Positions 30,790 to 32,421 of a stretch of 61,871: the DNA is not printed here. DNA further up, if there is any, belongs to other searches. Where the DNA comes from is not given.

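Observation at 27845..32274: CDP-3,6-dideoxyhexose cassette with an RmlD-like::E1 fusion and no E3 reductase in the window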

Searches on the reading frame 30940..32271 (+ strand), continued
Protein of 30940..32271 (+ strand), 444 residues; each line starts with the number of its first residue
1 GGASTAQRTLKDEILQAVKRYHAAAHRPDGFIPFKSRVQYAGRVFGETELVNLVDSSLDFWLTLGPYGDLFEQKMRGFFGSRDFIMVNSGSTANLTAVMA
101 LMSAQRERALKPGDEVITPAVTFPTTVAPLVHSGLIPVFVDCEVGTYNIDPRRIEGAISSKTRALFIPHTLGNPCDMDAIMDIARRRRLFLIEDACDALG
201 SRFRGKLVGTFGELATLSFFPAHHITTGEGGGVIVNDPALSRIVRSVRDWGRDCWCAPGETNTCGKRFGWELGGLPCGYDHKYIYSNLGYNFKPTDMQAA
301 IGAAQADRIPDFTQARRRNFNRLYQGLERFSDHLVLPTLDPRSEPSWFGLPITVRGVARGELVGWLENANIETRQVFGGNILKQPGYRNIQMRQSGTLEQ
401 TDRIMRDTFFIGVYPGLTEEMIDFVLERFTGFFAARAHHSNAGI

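Call 72: search_protein_families(library=pfam, proteins=[P0121, P0122, P0127, P0129, P0135, P0136, P0151, P0130, P0142, P0178], max_evalue=0.00001)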
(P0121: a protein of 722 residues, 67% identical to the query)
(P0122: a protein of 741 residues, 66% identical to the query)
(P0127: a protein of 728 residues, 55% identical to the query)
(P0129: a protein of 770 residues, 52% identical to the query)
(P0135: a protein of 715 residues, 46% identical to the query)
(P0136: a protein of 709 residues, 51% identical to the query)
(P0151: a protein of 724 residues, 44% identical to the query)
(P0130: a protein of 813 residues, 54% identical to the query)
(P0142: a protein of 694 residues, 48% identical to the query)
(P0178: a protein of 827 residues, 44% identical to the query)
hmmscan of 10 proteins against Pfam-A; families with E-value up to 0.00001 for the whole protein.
P0121 (722 aa): 3 families
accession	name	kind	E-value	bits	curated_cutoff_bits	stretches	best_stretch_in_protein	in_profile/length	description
PF01041.23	DegT_DnrJ_EryC1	-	3.1e-88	296.9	19.8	1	334-715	6-358/360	DegT/DnrJ/EryC1/StrS aminotransferase family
PF04321.23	RmlD_sub_bind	-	1.1e-29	103.9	27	1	4-234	4-239/287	RmlD substrate binding domain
PF01370.27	Epimerase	-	1.1e-11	45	20.9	1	4-179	2-205/240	NAD dependent epimerase/dehydratase family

P0122 (741 aa): 6 families
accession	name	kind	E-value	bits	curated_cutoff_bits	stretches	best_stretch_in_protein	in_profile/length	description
PF01041.23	DegT_DnrJ_EryC1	-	6.5e-85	285.9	19.8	1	348-728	6-358/360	DegT/DnrJ/EryC1/StrS aminotransferase family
PF04321.23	RmlD_sub_bind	-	7.2e-68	229.2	27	1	4-286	2-281/287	RmlD substrate binding domain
PF01370.27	Epimerase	-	2.2e-24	86.6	20.9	1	5-179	1-195/240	NAD dependent epimerase/dehydratase family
PF16363.11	GDP_Man_Dehyd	-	7.5e-10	39.2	27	1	6-145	1-165/332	GDP-mannose 4,6 dehydratase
PF02719.21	Polysacc_synt_2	-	8.9e-07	28.8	20.2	1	45-145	62-150/293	Polysaccharide biosynthesis protein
PF07993.18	NAD_binding_4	-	9.4e-06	25.4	20.1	0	53-166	83-211/258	Male sterility protein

P0127 (728 aa): 5 families
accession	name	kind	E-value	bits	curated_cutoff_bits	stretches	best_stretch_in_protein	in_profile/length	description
PF01041.23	DegT_DnrJ_EryC1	-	5.4e-86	289.5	19.8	1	336-718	8-359/360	DegT/DnrJ/EryC1/StrS aminotransferase family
PF04321.23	RmlD_sub_bind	-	3.2e-64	217.2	27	1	1-273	1-270/287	RmlD substrate binding domain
PF01370.27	Epimerase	-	8.9e-26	91.2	20.9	1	3-208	1-228/240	NAD dependent epimerase/dehydratase family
PF16363.11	GDP_Man_Dehyd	-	4.2e-11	43.3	27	1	38-231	56-263/332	GDP-mannose 4,6 dehydratase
PF02719.21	Polysacc_synt_2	-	4.3e-08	33.1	20.2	1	41-141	61-149/293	Polysaccharide biosynthesis protein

P0129 (770 aa): 8 families
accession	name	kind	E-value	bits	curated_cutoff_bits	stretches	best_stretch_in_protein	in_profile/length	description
PF01041.23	DegT_DnrJ_EryC1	-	1.7e-86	291.1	19.8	1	370-755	6-356/360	DegT/DnrJ/EryC1/StrS aminotransferase family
PF01370.27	Epimerase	-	1.2e-45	156.2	20.9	1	9-234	1-240/240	NAD dependent epimerase/dehydratase family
PF16363.11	GDP_Man_Dehyd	-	2e-43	149.6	27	1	10-297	1-331/332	GDP-mannose 4,6 dehydratase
PF01073.25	3Beta_HSD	-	6.5e-15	55.3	22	1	10-221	1-229/280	3-beta hydroxysteroid dehydrogenase/isomerase family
PF02719.21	Polysacc_synt_2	-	1.8e-10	41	20.2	1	9-268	1-267/293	Polysaccharide biosynthesis protein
PF04321.23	RmlD_sub_bind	-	8.8e-09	35.3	27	1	8-219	2-195/287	RmlD substrate binding domain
PF07993.18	NAD_binding_4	-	7e-08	32.4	20.1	0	11-34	1-25/258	Male sterility protein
PF13460.12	NAD_binding_10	-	2.1e-06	28.1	27.2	1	13-166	1-141/184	NAD(P)H-binding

P0135 (715 aa): 4 families
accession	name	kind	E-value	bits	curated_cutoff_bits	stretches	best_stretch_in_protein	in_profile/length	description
PF01041.23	DegT_DnrJ_EryC1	-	6.8e-89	299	19.8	1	323-705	6-356/360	DegT/DnrJ/EryC1/StrS aminotransferase family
PF04321.23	RmlD_sub_bind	-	1.1e-43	149.8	27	1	1-264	1-268/287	RmlD substrate binding domain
PF01370.27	Epimerase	-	7.8e-18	65.2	20.9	1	3-171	1-188/240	NAD dependent epimerase/dehydratase family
PF00266.25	Aminotran_5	-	8.4e-06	25.4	21.5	0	362-477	67-182/371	Aminotransferase class-V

P0136 (709 aa): 6 families
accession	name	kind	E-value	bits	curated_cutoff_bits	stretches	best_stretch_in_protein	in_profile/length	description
PF01041.23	DegT_DnrJ_EryC1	-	3e-93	313.4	19.8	1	327-701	6-358/360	DegT/DnrJ/EryC1/StrS aminotransferase family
PF04321.23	RmlD_sub_bind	-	4.8e-59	200.2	27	1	3-274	2-273/287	RmlD substrate binding domain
PF01370.27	Epimerase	-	3.4e-20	72.9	20.9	1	4-213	1-239/240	NAD dependent epimerase/dehydratase family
PF16363.11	GDP_Man_Dehyd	-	1.8e-10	41.3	27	1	5-147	1-169/332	GDP-mannose 4,6 dehydratase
PF02719.21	Polysacc_synt_2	-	3e-07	30.3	20.2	1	37-147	56-154/293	Polysaccharide biosynthesis protein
PF01053.26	Cys_Met_Meta_PP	-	6e-07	28.8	27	1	347-468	54-175/381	Cys/Met metabolism PLP-dependent enzyme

P0151 (724 aa): 6 families
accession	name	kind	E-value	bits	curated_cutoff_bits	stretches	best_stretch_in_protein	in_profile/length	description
PF01041.23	DegT_DnrJ_EryC1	-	1.1e-89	301.6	19.8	1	334-717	11-359/360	DegT/DnrJ/EryC1/StrS aminotransferase family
PF04321.23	RmlD_sub_bind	-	1.5e-53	182.2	27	1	1-281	1-281/287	RmlD substrate binding domain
PF01370.27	Epimerase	-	4.7e-25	88.8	20.9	1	3-161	1-176/240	NAD dependent epimerase/dehydratase family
PF16363.11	GDP_Man_Dehyd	-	1.2e-12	48.4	27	1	4-149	1-170/332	GDP-mannose 4,6 dehydratase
PF07993.18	NAD_binding_4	-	9.1e-11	41.8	20.1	1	59-159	90-209/258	Male sterility protein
PF02719.21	Polysacc_synt_2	-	2.3e-10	40.6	20.2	1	44-149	64-155/293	Polysaccharide biosynthesis protein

P0130 (813 aa): 2 families
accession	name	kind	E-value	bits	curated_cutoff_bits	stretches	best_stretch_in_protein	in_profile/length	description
PF01041.23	DegT_DnrJ_EryC1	-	7.6e-85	285.7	19.8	2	37-247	3-204/360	DegT/DnrJ/EryC1/StrS aminotransferase family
PF14528.11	LAGLIDADG_3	-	6.7e-10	39.5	22.5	1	478-565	3-82/82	LAGLIDADG-like domain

P0142 (694 aa): 3 families
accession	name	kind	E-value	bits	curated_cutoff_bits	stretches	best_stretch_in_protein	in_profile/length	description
PF01041.23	DegT_DnrJ_EryC1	-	1.4e-77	261.9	19.8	2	450-688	146-360/360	DegT/DnrJ/EryC1/StrS aminotransferase family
PF13403.11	Hint_2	-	4.5e-09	37.3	28.4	1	186-220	1-35/147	Hint domain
PF14890.11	Intein_splicing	-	1.3e-06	28.7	35.8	1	208-450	28-155/155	Intein splicing domain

P0178 (827 aa): 3 families
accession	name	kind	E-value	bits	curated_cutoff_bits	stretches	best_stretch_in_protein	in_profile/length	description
PF01041.23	DegT_DnrJ_EryC1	-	1.8e-68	231.8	19.8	2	43-218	4-179/360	DegT/DnrJ/EryC1/StrS aminotransferase family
PF14890.11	Intein_splicing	-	1.6e-16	60.9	35.8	1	238-599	12-155/155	Intein splicing domain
PF14528.11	LAGLIDADG_3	-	2.6e-10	40.8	22.5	1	455-516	2-58/82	LAGLIDADG-like domain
